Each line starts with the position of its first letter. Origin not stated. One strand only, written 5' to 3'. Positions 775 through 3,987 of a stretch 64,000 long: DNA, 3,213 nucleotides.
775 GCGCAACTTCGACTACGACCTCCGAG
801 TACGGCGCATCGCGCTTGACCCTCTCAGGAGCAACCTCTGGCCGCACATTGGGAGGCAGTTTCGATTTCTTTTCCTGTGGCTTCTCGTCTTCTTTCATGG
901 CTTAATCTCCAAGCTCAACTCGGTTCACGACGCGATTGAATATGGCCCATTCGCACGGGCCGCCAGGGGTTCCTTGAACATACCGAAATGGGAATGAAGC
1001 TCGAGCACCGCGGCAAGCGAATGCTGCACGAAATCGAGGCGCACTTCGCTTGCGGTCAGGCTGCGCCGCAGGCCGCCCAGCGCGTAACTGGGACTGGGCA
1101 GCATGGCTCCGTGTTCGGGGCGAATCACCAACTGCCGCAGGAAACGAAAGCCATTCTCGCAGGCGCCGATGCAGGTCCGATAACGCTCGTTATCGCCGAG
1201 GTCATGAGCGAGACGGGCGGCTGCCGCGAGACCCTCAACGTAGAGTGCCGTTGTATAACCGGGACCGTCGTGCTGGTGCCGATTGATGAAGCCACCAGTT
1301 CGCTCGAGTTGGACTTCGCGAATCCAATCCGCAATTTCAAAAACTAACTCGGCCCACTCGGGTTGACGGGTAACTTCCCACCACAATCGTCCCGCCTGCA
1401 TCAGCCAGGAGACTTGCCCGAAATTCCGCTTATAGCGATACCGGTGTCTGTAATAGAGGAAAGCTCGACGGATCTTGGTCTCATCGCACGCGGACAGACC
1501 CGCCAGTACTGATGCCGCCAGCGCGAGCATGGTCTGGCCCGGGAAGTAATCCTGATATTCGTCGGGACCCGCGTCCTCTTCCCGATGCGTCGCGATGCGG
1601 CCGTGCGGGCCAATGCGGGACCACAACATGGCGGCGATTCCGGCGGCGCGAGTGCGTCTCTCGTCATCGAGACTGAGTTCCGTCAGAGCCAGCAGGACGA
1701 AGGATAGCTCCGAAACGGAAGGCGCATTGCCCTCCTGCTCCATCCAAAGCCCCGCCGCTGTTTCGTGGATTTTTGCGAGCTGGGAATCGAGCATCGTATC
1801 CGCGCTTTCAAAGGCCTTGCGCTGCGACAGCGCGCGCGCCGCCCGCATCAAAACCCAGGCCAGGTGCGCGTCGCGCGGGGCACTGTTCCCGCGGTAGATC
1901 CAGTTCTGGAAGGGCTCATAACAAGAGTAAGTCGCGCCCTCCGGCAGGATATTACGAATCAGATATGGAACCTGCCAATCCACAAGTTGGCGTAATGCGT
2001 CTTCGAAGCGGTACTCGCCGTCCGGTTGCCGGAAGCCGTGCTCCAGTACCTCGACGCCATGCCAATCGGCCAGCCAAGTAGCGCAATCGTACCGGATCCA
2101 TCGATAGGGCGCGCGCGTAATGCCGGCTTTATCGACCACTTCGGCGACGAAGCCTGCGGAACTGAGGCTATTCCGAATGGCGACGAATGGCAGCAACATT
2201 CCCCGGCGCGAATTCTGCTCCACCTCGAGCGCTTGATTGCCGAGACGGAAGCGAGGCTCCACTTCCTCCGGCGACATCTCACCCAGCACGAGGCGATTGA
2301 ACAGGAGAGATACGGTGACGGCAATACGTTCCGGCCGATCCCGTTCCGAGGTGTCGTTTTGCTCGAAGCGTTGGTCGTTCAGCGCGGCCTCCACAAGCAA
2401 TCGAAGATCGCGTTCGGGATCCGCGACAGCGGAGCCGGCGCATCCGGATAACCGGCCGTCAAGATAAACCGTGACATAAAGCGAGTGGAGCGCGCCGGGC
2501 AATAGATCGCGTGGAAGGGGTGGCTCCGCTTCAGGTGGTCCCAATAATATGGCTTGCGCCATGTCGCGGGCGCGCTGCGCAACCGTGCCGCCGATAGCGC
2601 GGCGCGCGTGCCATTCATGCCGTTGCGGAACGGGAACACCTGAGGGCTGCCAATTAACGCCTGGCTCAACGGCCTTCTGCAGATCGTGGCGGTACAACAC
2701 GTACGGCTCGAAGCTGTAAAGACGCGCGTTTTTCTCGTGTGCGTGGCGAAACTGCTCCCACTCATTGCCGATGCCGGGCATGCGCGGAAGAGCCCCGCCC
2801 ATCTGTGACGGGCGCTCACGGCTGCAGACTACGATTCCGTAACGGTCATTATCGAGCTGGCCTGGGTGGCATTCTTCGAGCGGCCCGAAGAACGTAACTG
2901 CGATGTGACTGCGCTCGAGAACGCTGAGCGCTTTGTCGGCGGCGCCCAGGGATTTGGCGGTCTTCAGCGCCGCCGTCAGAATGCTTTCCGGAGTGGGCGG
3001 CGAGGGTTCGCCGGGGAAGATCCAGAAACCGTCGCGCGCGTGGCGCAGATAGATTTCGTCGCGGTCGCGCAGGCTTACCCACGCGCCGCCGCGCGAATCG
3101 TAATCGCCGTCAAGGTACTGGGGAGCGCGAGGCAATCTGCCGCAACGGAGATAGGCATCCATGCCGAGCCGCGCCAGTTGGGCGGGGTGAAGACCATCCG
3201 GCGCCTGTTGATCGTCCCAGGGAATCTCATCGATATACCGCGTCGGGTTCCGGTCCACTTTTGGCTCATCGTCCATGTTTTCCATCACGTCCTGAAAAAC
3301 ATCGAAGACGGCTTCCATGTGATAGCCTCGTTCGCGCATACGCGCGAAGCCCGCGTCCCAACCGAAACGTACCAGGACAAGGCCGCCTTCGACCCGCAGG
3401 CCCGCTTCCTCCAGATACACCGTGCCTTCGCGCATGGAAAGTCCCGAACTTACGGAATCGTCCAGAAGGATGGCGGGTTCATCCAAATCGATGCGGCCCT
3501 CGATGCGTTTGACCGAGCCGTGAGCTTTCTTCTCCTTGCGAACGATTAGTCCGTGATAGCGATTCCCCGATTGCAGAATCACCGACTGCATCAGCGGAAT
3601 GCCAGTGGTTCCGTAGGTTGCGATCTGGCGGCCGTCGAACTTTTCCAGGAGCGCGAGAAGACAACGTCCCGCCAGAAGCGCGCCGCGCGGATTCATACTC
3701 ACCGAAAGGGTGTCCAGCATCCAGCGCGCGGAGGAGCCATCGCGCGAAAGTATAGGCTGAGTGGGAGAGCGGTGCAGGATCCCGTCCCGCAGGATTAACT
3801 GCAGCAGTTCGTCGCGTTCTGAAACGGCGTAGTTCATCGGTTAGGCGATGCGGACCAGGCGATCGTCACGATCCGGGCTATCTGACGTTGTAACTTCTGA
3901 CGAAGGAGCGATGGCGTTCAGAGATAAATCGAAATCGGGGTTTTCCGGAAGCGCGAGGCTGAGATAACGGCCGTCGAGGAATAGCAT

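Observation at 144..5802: Candidate undescribed modification system: non-canonical B12-type radical SAM + PRTase-AMMECR1-toroid fusion + PEI(K/R) repeat protein in one tight operon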

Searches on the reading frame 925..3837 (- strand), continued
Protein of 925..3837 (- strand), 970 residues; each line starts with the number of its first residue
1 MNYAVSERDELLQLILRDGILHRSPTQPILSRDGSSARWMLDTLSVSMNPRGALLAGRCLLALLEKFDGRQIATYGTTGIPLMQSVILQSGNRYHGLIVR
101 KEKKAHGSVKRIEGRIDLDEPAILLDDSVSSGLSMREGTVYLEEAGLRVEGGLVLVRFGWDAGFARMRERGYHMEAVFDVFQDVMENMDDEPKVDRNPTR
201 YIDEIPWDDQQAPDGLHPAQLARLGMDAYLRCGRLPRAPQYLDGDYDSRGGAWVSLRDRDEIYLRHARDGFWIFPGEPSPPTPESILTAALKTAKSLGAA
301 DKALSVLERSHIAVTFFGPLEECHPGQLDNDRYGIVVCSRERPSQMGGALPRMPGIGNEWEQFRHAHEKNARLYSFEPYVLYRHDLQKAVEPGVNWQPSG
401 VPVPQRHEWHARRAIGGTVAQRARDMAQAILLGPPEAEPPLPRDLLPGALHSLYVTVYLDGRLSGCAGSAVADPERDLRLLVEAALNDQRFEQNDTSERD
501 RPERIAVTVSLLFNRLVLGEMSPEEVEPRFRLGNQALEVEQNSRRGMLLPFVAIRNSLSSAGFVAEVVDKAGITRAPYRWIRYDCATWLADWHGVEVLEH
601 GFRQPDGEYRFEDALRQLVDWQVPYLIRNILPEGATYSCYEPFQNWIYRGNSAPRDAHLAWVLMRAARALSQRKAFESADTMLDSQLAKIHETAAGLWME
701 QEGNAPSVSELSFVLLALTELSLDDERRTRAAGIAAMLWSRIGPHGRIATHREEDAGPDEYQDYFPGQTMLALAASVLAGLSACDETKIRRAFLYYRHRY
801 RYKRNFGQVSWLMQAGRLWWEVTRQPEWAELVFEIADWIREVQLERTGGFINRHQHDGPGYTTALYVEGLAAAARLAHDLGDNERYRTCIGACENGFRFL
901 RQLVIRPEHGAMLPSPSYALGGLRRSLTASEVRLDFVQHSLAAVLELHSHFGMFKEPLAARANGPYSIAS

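Call 86: search_protein_representatives(protein=window:925-3837:-)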
Query: 970 residues. Proteins with E-value up to 0.001 (for the whole library): 2133; up to 1e-10: 754; up to 1e-30: 209. The best 150 are listed.
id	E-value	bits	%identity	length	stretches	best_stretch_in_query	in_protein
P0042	0.0e+00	1141.9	53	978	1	6-950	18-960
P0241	1.9e-276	936.1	48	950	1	6-947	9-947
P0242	4.9e-252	855.3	47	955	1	6-949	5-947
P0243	4.0e-240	815.9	49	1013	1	6-948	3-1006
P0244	3.0e-239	813.0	47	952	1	6-947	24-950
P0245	6.9e-236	801.9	45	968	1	7-946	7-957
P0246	8.2e-230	781.8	51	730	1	167-898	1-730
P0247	2.6e-218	743.7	46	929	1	7-952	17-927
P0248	2.9e-218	743.5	44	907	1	40-945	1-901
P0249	7.2e-218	742.2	46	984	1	7-947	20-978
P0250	8.7e-218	742.0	50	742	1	6-726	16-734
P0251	2.4e-216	737.2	44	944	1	7-947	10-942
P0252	3.7e-215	733.3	47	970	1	8-946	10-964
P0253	5.0e-215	732.8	43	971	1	7-949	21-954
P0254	2.4e-207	707.4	44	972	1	6-945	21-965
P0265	2.6e-139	482.2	34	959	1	7-945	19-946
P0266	2.3e-138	479.1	32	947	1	5-946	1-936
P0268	4.5e-136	471.5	32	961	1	7-944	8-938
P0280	5.3e-122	424.9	31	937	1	6-944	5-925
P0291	2.8e-110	386.1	32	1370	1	7-952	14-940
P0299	4.2e-104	365.7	28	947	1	9-944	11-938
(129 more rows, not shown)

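Call 87: find_encoding_contigs(protein=P0266, flank=6000, max_places=2)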
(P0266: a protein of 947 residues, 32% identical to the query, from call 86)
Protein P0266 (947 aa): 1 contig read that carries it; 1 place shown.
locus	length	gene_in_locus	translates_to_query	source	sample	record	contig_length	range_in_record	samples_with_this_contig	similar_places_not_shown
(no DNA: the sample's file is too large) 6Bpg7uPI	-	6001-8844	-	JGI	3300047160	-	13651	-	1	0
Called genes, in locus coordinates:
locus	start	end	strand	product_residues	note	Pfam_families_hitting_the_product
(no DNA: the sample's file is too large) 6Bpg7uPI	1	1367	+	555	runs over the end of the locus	-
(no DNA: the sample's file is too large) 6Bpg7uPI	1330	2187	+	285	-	PF03781:FGE-sulfatase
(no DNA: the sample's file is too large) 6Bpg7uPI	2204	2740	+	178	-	-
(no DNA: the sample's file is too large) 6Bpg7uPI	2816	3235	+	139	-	PF07007:LprI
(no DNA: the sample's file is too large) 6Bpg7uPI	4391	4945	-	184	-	-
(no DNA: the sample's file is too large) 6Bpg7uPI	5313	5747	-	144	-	PF02566:OsmC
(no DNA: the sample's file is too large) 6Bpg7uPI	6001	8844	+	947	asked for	PF01871:AMMECR1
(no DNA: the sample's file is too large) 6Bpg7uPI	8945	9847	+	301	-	?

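Call 88: find_encoding_contigs(protein=P0299, flank=6000, max_places=2)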
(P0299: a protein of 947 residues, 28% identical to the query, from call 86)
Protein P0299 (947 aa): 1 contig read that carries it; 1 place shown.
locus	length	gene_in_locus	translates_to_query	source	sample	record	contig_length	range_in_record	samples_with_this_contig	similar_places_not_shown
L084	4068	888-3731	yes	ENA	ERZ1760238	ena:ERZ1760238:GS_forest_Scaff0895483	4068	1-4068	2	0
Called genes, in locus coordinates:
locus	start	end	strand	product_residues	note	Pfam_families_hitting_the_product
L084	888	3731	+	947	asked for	PF01871:AMMECR1 (weak)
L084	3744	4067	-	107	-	?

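Call 90: find_encoding_contigs(protein=P0268, flank=6000, max_places=2)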
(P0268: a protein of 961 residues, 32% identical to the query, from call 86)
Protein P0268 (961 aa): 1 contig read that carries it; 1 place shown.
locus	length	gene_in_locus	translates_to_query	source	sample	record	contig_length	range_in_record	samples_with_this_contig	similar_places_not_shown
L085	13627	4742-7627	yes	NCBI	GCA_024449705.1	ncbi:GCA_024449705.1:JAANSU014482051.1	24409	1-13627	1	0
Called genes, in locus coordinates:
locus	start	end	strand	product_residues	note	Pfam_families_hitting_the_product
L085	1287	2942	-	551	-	PF00990:GGDEF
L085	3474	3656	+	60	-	-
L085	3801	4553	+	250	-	-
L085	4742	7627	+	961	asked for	PF01871:AMMECR1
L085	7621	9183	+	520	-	PF01875:Memo, PF02668:TauD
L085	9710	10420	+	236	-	-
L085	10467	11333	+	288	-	PF02253:PLA1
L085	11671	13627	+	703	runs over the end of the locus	PF11845:Tll0287-like, PF00990:GGDEF, PF00563:EAL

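Call 91: find_encoding_contigs(protein=P0291, flank=6000, max_places=2)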
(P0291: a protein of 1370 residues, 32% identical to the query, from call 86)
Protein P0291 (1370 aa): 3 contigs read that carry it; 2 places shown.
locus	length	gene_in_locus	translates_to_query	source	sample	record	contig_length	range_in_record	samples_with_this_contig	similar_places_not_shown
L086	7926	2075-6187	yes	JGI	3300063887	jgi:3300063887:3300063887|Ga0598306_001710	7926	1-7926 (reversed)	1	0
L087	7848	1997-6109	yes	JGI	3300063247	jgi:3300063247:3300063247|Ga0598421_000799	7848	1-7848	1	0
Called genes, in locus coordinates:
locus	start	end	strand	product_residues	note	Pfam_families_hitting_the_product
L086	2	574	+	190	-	?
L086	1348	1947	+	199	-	-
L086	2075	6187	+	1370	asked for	PF01871:AMMECR1 (faint), PF01636:APH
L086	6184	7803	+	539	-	PF17914:HopA1, PF05147:LANC_like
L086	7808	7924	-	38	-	?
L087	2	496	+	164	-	?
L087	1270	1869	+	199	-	-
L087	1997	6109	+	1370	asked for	PF01871:AMMECR1 (faint), PF01636:APH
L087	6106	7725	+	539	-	PF17914:HopA1, PF05147:LANC_like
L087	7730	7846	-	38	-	?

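Call 97: find_encoding_contigs(protein=P0265, flank=6000, max_places=2)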
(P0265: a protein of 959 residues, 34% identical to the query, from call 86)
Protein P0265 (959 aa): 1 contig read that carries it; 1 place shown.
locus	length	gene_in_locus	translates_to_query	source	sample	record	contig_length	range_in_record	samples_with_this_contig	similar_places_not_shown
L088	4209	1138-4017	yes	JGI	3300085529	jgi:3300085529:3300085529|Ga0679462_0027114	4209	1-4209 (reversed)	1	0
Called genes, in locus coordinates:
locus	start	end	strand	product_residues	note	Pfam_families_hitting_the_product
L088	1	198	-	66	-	?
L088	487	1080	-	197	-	-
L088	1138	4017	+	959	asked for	PF00156:Pribosyltran (faint), PF01871:AMMECR1 (faint)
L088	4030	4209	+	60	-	?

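Call 98: find_encoding_contigs(protein=P0280, flank=6000, max_places=2)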
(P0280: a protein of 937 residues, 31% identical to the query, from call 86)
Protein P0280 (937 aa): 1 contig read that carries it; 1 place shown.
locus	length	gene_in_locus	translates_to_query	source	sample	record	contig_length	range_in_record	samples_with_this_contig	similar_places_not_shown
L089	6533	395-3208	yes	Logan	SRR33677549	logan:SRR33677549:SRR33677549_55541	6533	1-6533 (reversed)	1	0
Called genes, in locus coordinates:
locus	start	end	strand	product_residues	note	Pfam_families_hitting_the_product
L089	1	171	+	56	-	?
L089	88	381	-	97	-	-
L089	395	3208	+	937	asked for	PF01871:AMMECR1 (faint)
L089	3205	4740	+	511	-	PF01875:Memo, PF02668:TauD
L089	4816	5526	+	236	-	PF03591:AzlC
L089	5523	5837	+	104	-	PF05437:AzlD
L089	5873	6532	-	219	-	?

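Call 100: search_protein_families(library=pfam, proteins=[L085:7621-9183:+, L089:3205-4740:+, L086:6184-7803:+, P0291, L085:3801-4553:+, L086:1348-1947:+], max_evalue=0.001)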
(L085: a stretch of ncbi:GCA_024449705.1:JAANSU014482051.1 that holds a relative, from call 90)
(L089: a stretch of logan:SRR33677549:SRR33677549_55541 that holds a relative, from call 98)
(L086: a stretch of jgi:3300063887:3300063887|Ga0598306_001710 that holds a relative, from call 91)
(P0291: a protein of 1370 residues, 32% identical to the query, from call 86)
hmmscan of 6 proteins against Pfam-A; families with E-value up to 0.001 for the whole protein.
L085:7621-9183:+ (520 aa): 2 families
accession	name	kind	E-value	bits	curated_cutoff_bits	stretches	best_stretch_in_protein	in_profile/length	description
PF01875.22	Memo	-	1.3e-48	166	27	1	7-261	2-267/269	Memo-like protein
PF02668.22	TauD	-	3.5e-20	73.5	27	1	289-510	22-263/267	Taurine catabolism dioxygenase TauD, TfdA family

L089:3205-4740:+ (511 aa): 2 families
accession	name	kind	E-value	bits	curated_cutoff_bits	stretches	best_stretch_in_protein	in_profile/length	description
PF01875.22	Memo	-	4.5e-41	141.3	27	1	5-260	2-266/269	Memo-like protein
PF02668.22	TauD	-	3.6e-25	89.8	27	1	275-507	12-265/267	Taurine catabolism dioxygenase TauD, TfdA family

L086:6184-7803:+ (539 aa): 2 families
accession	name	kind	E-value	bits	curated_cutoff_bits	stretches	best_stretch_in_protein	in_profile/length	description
PF17914.6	HopA1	-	7.7e-29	101.2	22.7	1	167-332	6-169/170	HopA1 effector protein family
PF05147.19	LANC_like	-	1.1e-12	47.7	23.2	1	412-528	3-120/350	Lanthionine synthetase C-like protein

P0291 (1370 aa): 3 families
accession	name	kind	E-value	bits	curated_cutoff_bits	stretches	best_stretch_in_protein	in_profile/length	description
PF01636.29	APH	-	1.1e-18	68.3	23.2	1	1049-1277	10-232/239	Phosphotransferase enzyme family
PF01871.22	AMMECR1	-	4.8e-11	42.9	25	2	224-353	3-127/168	AMMECR1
PF00156.33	Pribosyltran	-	0.00027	20.7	26.3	1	127-174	88-135/158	Phosphoribosyl transferase domain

L085:3801-4553:+ (250 aa): 0 families

L086:1348-1947:+ (199 aa): 1 family
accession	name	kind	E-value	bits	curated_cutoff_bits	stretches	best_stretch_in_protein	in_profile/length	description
PF22807.2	TrAA12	-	2.7e-06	26.4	30.9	1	109-157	385-435/463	TrAA12-like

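Call 102: search_protein_families(library=ncbifam, proteins=[L053:5250-6704:+, L008:1639-3183:-, L008:4434-5075:+], max_evalue=0.00001)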
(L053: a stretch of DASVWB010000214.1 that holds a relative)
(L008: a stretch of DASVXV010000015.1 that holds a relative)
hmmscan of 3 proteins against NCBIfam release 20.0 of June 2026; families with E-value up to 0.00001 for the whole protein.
L053:5250-6704:+ (485 aa): 51 families (the best 25 are shown)
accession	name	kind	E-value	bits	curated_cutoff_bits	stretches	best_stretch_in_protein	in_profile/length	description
TIGR03913.1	rad_SAM_trio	equivalog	1.4e-195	650.2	591.75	1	4-475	2-469/477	GDL motif peptide-associated radical SAM/SPASM maturase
TIGR04103.1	rSAM_nif11_3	equivalog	2.8e-147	490.6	725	1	19-395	3-383/412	nif11-class peptide radical SAM maturase 3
TIGR04133.1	rSAM_w_lipo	hypoth_equivalog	1.4e-47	162.3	425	1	15-359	18-349/350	TIGR04133 family radical SAM/SPASM protein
TIGR04053.2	TIGR04053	equivalog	4e-45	154.6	395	1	19-206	6-198/366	TIGR04053 family radical SAM/SPASM domain-containing protein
TIGR04545.1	rSAM_ahbD_hemeb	equivalog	4.3e-40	138.2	500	1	23-203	2-184/339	heme b synthase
TIGR04347.1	pseudo_SAM_Halo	equivalog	1.7e-37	129.6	525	1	17-203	35-221/390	TIGR04347 family pseudo-SAM/SPASM protein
TIGR04055.1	rSAM_NirJ2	equivalog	1.4e-35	123.4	500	1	23-338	2-304/326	putative heme d1 biosynthesis radical SAM protein NirJ2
NF045574.1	sacti_mat_StsB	exception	2.1e-34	119.2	625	1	22-201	97-276/466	StsB family radical SAM/SPASM domain sactipeptide maturase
TIGR03962.1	mycofact_rSAM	equivalog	6.3e-34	117.6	265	1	20-352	11-327/339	mycofactocin radical SAM maturase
TIGR04051.1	rSAM_NirJ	equivalog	1.2e-33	116.6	515.45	1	21-343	3-334/354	heme d1 biosynthesis radical SAM protein NirJ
TIGR02109.1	PQQ_syn_pqqE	equivalog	4.4e-30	104.8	381.35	1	19-359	5-335/358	pyrroloquinoline quinone biosynthesis protein PqqE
TIGR04250.1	SCM_rSAM_ScmE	equivalog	6.2e-29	101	400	1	22-348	4-338/358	SynChlorMet cassette radical SAM/SPASM protein ScmE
TIGR04546.1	rSAM_ahbC_deAc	equivalog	2.2e-28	99.2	650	1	19-166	38-185/390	12,18-didecarboxysiroheme deacetylase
TIGR04303.1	GeoRSP_rSAM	equivalog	1.8e-27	96.8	400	1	20-346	4-315/325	GeoRSP system radical SAM/SPASM protein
TIGR04054.1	rSAM_NirJ1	equivalog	2.6e-26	92.2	650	1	20-151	36-167/387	putative heme d1 biosynthesis radical SAM protein NirJ1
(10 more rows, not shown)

L008:1639-3183:- (515 aa): 58 families (the best 25 are shown)
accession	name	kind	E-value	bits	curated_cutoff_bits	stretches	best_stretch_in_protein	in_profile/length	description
TIGR03913.1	rad_SAM_trio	equivalog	1.9e-194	646.5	591.75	2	8-400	1-393/477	GDL motif peptide-associated radical SAM/SPASM maturase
TIGR04103.1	rSAM_nif11_3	equivalog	3.4e-149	497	725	1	27-401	6-384/412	nif11-class peptide radical SAM maturase 3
TIGR04133.1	rSAM_w_lipo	hypoth_equivalog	2.4e-50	171.4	425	1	28-363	26-348/350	TIGR04133 family radical SAM/SPASM protein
TIGR04053.2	TIGR04053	equivalog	1.7e-47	162.5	395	1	24-220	6-205/366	TIGR04053 family radical SAM/SPASM domain-containing protein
TIGR04545.1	rSAM_ahbD_hemeb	equivalog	4.2e-43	148.1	500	2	29-209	3-185/339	heme b synthase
TIGR04347.1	pseudo_SAM_Halo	equivalog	2.5e-38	132.4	525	1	25-344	38-367/390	TIGR04347 family pseudo-SAM/SPASM protein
TIGR04055.1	rSAM_NirJ2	equivalog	5.9e-38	131.2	500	1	30-343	4-304/326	putative heme d1 biosynthesis radical SAM protein NirJ2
TIGR04051.1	rSAM_NirJ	equivalog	1.2e-34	119.8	515.45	1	28-208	4-185/354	heme d1 biosynthesis radical SAM protein NirJ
NF045574.1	sacti_mat_StsB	exception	1.4e-34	119.8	625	1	28-189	98-259/466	StsB family radical SAM/SPASM domain sactipeptide maturase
TIGR03962.1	mycofact_rSAM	equivalog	3.9e-34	118.3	265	1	24-347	10-318/339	mycofactocin radical SAM maturase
TIGR02109.1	PQQ_syn_pqqE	equivalog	6.6e-30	104.2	381.35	1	24-364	5-335/358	pyrroloquinoline quinone biosynthesis protein PqqE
TIGR04250.1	SCM_rSAM_ScmE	equivalog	8.2e-30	103.9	400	2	30-188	7-167/358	SynChlorMet cassette radical SAM/SPASM protein ScmE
TIGR04546.1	rSAM_ahbC_deAc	equivalog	3.8e-29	101.7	650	1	25-176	39-190/390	12,18-didecarboxysiroheme deacetylase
TIGR04303.1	GeoRSP_rSAM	equivalog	7.6e-28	98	400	1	25-353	4-317/325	GeoRSP system radical SAM/SPASM protein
TIGR04054.1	rSAM_NirJ1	equivalog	4.4e-27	94.7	650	1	24-156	35-167/387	putative heme d1 biosynthesis radical SAM protein NirJ1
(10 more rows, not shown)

L008:4434-5075:+ (214 aa): 3 families
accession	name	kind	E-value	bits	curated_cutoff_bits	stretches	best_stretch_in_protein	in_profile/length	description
NF003974.0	PRK05467.1-3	equivalog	3.2e-08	33.3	143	1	28-212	6-171/221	Fe2+-dependent dioxygenase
NF003975.0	PRK05467.1-4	equivalog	3.6e-07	29.8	180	1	34-213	12-176/226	Fe2+-dependent dioxygenase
NF003973.0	PRK05467.1-2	equivalog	1.1e-06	28.4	336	1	106-212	81-175/227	Fe2+-dependent dioxygenase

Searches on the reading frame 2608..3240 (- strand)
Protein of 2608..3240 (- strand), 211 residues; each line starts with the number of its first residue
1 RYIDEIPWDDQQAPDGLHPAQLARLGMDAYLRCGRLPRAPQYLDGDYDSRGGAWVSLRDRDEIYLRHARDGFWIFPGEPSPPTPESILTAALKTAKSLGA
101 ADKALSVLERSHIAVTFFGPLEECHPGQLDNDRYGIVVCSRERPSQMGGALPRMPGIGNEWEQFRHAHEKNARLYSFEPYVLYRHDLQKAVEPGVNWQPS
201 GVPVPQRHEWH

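Call 52: predict_structure(alignment_id=A2)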
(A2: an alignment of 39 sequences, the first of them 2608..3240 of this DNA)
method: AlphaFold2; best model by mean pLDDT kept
length: 211 residues; sequences in the alignment: 39
mean_pLDDT: 89.9   pTM: 0.86
mean pLDDT of the five models: 89.9, 89.9, 89.0, 89.0, 88.2
residues with pLDDT >= 90: 162; 70-90: 32; 50-70: 6; < 50: 11
segments of 3 or more residues with pLDDT < 50: 201-211
pLDDT, mean of each block of 10 residues (from residue 1): 78 98 98 97 97 95 88 94 97 95 95 96 91 92 92 85 93 93 95 82 41 43
secondary structure, 60 per line:
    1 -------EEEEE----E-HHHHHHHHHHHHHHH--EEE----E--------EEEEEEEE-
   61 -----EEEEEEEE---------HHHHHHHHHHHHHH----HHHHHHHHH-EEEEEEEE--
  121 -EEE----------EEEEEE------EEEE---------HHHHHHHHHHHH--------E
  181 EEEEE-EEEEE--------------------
elements in order: E8-12 H19-33 E36-38 E52-59 E66-73 H83-96 H101-109 E111-118 E122-124 E135-140 E147-150 H160-171 E180-185 E187-191
